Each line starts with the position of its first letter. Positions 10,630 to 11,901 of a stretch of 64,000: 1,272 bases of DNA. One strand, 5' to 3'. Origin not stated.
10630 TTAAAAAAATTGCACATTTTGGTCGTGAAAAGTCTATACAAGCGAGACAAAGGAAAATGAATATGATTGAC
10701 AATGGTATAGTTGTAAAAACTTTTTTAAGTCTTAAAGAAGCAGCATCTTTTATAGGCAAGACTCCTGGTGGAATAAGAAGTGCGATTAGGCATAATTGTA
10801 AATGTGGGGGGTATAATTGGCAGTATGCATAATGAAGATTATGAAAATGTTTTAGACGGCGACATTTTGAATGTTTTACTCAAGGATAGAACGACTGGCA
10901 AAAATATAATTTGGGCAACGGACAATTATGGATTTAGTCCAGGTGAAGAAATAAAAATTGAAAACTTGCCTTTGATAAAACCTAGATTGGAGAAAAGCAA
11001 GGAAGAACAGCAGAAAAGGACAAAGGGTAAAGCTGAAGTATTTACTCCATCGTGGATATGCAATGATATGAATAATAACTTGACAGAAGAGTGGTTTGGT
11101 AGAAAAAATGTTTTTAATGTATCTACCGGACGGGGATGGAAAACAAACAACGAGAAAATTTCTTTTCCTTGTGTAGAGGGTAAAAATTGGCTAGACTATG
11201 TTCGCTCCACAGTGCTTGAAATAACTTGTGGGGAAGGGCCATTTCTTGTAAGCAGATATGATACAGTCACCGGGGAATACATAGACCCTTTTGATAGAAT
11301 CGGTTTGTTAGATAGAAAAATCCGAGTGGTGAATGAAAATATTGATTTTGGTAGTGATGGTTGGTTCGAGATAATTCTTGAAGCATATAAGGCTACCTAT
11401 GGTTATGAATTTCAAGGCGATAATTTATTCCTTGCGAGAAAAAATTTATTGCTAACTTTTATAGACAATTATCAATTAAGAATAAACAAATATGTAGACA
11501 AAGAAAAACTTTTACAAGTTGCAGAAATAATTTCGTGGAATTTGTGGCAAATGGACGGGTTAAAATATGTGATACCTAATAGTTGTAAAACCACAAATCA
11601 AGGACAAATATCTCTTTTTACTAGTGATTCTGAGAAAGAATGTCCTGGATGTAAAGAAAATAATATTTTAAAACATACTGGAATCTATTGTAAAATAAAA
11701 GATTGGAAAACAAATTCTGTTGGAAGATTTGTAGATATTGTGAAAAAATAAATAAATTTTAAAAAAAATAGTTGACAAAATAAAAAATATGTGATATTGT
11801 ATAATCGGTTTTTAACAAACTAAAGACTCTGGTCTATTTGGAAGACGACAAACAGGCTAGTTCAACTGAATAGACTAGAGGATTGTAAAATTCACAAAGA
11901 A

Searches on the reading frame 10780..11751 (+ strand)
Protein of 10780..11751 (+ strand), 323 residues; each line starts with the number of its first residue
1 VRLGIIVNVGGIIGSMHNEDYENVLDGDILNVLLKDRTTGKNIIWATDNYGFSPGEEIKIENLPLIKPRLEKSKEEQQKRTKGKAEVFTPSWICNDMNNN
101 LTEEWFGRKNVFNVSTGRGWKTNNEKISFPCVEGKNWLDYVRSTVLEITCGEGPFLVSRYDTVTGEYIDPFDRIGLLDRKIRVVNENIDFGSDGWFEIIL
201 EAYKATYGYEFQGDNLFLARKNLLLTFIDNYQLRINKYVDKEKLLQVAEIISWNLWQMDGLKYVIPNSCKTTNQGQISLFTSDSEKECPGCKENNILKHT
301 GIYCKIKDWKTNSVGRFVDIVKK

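Call 13: search_protein_families(library=pfam, proteins=[window:10780-11751:+], max_evalue=0.01)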
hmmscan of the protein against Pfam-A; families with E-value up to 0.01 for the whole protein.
window:10780-11751:+ (323 aa): 0 families

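Call 14: search_protein_families(library=phrogs, proteins=[window:10780-11751:+], max_evalue=0.001)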
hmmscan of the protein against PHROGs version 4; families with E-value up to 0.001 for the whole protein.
window:10780-11751:+ (323 aa): 0 families

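Call 15: search_protein_families(library=ncbifam, proteins=[window:10780-11751:+], max_evalue=0.1)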
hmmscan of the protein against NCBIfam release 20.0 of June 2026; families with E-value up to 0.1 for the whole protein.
window:10780-11751:+ (323 aa): 1 family
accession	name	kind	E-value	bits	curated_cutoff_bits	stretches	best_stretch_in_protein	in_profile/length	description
TIGR04072.2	rSAM_ladder_B12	equivalog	0.06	12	360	1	71-137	141-206/443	lipid biosynthesis B12-binding/radical SAM protein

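Call 16: search_solved_structures(query=window:10780-11751:+, max_evalue=1)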
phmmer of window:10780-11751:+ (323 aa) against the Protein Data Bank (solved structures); distinct sequences matched with E-value up to 1: 0.

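Call 17: find_related_loci(query=window:10780-11751:+, collection=viral_contigs, flank=6000)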
Query window:10780-11751:+ (323 aa) in viral_contigs; peptide patterns used: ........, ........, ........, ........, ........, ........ (x = any residue, [..] = any of these).
71 stretches matched a pattern; 21 encode a relative of the query (tblastn E <= 1e-3); 21 distinct loci.
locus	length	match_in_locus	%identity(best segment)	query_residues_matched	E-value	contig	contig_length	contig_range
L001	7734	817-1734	50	26-322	1e-94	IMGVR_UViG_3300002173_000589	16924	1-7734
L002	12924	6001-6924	49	25-322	7e-93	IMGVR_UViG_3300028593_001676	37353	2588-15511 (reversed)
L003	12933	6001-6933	45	7-321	7e-84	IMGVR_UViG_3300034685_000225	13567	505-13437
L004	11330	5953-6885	45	7-321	9e-84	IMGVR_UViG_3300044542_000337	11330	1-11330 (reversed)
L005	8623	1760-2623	48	28-317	3e-83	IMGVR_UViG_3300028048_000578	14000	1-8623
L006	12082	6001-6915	43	25-321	3e-75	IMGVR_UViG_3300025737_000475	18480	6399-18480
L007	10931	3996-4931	44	18-321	1e-74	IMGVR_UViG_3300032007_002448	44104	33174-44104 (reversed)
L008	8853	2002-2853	44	29-313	2e-73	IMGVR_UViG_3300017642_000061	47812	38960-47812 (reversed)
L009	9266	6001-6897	41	29-315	5e-70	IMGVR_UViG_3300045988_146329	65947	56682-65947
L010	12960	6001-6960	40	14-315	5e-69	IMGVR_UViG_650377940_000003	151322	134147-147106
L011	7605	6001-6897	42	29-315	6e-69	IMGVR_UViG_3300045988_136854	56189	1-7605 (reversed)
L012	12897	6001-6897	42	29-315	1e-68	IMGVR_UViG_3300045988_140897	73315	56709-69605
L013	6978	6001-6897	41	29-315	2e-68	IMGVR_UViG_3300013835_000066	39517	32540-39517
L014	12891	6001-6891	45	33-309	6e-67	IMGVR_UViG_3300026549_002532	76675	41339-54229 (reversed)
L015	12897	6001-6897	41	29-315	1e-65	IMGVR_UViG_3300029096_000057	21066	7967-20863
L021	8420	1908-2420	40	68-267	1e-38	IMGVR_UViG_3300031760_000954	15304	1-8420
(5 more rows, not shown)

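Call 90: find_homologous_proteins(query=window:10780-11751:+, max_evalue=1e-30)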
Query window:10780-11751:+ (323 aa): 7997 proteins with E <= 1e-30 among 8000 candidates; the best 120 are listed.
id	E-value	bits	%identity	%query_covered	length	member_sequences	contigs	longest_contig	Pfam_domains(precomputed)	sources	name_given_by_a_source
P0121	4.3e-220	748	100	100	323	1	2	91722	-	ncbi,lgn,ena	-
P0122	3.1e-210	715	100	95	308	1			-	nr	nr:MAG TPA: putative RNA methylase [Caudoviricetes sp.]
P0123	6.2e-204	694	95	97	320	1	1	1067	-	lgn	-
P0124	4.6e-203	692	93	100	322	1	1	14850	-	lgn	-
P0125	2.9e-200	682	91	98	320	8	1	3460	-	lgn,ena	-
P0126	1.1e-197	674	92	98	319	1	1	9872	-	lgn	-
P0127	5.3e-197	672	90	99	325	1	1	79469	-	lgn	-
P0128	2.7e-196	669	90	98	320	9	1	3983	-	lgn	-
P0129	2.8e-195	666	90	100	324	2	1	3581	-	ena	-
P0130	1.7e-194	663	92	97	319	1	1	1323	-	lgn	-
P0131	2.5e-194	663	93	95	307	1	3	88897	-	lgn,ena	-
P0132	3.2e-193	659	93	95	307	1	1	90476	-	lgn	-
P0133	2.2e-186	637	88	95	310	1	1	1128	-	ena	-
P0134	2.0e-173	594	82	98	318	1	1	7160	-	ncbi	-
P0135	8.8e-170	582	82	96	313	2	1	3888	-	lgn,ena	-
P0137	5.0e-124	432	65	94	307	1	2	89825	-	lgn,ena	-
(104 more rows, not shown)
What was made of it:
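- Tried and rejected: It is a methylase-like orphan (call 90).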

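Call 91: find_encoding_contigs(protein=P0137, flank=6000, max_places=4)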
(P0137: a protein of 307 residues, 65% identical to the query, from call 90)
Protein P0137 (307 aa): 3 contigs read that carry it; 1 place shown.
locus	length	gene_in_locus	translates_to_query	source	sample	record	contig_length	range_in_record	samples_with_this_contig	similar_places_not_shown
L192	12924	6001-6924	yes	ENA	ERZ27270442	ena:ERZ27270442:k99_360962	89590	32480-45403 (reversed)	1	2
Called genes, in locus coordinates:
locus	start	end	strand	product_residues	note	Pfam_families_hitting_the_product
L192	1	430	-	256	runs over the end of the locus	-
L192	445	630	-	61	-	-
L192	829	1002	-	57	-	-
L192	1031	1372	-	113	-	-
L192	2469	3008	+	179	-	-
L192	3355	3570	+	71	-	-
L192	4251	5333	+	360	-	-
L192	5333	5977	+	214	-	-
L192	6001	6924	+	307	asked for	-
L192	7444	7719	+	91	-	-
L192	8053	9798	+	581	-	PF05183:RdRP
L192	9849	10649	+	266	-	-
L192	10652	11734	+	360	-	-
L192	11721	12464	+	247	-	-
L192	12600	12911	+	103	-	-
